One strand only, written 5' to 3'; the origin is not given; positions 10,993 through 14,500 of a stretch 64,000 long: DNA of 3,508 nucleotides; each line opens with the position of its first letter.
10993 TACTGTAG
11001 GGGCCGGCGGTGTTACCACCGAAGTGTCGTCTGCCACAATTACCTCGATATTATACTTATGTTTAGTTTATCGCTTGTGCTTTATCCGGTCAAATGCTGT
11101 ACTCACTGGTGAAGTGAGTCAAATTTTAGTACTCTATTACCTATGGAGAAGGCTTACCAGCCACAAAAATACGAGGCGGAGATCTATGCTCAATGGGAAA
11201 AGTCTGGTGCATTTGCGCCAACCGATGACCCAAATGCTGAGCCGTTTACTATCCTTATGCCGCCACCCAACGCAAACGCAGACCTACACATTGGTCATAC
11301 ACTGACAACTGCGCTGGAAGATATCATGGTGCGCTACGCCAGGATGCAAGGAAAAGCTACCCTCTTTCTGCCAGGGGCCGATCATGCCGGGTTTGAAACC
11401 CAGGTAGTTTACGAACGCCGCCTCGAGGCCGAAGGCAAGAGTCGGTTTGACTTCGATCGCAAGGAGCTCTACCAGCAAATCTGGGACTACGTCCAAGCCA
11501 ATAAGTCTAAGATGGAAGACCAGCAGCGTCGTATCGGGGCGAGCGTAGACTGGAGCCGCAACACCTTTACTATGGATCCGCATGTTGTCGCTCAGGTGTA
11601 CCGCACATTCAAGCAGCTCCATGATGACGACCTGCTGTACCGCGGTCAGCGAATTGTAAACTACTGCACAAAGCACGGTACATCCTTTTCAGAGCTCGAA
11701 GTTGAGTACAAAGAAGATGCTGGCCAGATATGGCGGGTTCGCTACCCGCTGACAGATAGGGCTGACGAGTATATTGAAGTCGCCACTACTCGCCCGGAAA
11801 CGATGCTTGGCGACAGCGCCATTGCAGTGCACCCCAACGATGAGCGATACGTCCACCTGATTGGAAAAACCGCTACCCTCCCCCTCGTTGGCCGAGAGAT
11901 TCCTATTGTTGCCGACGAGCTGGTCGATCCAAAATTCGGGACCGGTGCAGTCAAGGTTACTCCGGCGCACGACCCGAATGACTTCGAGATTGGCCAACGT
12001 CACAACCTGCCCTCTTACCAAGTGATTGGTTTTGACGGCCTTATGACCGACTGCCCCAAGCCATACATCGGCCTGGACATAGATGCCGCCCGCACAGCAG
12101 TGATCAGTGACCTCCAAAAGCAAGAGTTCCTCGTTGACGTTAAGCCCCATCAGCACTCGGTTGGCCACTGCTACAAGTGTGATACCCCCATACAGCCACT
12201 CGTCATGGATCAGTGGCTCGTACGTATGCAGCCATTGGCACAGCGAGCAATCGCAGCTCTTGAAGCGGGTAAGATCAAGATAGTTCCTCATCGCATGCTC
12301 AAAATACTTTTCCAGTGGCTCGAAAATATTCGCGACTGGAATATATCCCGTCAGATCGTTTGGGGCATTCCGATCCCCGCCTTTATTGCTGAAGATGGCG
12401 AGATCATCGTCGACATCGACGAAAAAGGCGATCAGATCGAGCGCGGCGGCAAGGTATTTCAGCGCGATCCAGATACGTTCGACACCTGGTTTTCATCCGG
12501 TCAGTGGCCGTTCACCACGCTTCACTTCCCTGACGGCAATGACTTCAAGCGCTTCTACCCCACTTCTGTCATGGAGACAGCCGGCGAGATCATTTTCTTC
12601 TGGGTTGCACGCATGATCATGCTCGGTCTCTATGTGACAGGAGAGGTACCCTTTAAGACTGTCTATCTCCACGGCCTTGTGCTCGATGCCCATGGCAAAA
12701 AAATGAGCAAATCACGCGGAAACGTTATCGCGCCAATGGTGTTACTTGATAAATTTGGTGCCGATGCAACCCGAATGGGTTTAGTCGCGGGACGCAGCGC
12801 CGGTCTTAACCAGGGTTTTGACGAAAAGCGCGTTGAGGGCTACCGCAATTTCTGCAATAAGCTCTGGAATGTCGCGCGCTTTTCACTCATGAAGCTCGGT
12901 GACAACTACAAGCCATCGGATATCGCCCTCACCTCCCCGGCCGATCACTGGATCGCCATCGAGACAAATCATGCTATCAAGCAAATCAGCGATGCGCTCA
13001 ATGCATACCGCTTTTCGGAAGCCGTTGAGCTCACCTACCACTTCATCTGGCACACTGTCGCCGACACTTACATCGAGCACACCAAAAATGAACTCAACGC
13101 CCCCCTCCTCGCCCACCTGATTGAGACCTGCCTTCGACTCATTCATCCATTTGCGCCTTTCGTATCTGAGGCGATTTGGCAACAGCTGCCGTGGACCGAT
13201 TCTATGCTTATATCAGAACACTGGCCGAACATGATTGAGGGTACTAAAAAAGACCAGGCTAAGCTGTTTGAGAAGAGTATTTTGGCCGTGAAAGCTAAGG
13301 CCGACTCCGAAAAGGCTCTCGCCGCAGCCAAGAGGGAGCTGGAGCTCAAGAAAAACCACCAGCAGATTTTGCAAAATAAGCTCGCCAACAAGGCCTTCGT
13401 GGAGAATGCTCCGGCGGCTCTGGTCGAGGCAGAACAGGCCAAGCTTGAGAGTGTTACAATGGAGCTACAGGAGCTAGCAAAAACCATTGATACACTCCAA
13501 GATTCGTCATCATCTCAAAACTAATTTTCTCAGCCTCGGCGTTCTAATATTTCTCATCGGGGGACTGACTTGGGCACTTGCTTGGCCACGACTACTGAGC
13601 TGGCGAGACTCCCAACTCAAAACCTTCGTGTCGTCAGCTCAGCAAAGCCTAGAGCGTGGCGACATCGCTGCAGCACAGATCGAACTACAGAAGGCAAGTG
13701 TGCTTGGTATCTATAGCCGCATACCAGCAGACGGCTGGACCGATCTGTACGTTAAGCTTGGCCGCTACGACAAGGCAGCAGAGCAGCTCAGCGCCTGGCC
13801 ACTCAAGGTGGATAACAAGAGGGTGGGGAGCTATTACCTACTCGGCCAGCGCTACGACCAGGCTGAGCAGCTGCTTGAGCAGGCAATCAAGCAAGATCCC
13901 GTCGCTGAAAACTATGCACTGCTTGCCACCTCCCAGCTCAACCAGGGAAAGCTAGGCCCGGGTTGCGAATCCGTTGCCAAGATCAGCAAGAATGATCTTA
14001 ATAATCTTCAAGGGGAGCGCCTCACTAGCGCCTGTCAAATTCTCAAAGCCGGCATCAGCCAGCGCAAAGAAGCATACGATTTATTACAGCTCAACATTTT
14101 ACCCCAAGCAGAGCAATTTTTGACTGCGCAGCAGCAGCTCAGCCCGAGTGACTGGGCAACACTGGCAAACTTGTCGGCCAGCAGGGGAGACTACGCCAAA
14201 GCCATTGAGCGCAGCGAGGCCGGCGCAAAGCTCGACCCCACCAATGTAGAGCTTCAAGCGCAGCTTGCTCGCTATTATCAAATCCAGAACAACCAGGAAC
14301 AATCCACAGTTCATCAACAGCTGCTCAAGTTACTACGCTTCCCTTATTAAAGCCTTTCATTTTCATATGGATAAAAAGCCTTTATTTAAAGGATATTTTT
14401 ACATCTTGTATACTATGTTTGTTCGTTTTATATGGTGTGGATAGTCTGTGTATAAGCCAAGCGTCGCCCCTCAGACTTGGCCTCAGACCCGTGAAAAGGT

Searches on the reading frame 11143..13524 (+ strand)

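Call 23: search_protein_families(library=pfam, proteins=[window:11143-13524:+], max_evalue=0.001)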
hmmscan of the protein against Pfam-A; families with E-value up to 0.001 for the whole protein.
window:11143-13524:+ (793 aa): 5 families
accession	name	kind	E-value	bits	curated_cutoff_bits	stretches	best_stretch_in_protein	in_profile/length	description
PF00133.28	tRNA-synt_1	-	1.5e-122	409.8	22.7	1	14-548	2-403/414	tRNA synthetases class I (I, L, M and V)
PF08264.19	Anticodon_1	-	9.5e-27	94.1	25.1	1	601-739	1-142/148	Anticodon-binding domain of tRNA ligase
PF09334.17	tRNA-synt_1g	-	1e-21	77.6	20.1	2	356-562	182-369/391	tRNA synthetases class I (M)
PF13603.12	tRNA-synt_1_2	-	1.6e-10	41.2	25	1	240-296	85-141/185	Leucyl-tRNA synthetase, editing domain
PF10458.14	Val_tRNA-synt_C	-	3.8e-06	27.5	25.9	1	732-785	10-65/66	Valyl tRNA synthetase tRNA binding arm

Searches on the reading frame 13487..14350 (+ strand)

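Call 23: search_protein_families(library=pfam, proteins=[window:13487-14350:+], max_evalue=0.001)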
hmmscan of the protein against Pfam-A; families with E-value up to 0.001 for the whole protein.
window:13487-14350:+ (287 aa): 10 families
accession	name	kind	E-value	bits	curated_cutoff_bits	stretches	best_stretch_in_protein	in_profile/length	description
PF13428.12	TPR_14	-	7e-09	35.9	23.5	1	222-262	3-43/44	Tetratricopeptide repeat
PF14559.12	TPR_19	-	6.9e-08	33.1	25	0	121-154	5-39/68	Tetratricopeptide repeat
PF07719.23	TPR_2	-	3.2e-06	27.3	27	0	114-138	8-32/34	Tetratricopeptide repeat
PF13176.12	TPR_7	-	7.1e-06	26.2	27.9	0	117-138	9-32/36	Tetratricopeptide repeat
PF00515.34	TPR_1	-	1.4e-05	25.1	27.8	0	114-138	8-32/34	Tetratricopeptide repeat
PF13181.12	TPR_8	-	3.6e-05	24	25.7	0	114-138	8-32/34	Tetratricopeptide repeat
PF13431.12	TPR_17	-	8.7e-05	22.9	24.4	0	247-272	6-31/34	Tetratricopeptide repeat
PF23914.1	TPR_CcmH_CycH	-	0.00049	20.4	42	0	219-281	49-111/158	Cytochrome c-type biogenesis protein H TPR domain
PF13414.12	TPR_11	-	0.0005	20.1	26.8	0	231-261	5-35/42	TPR repeat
PF12895.13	ANAPC3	-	0.00057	20.5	27.2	0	121-188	3-69/82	Anaphase-promoting complex, cyclosome, subunit 3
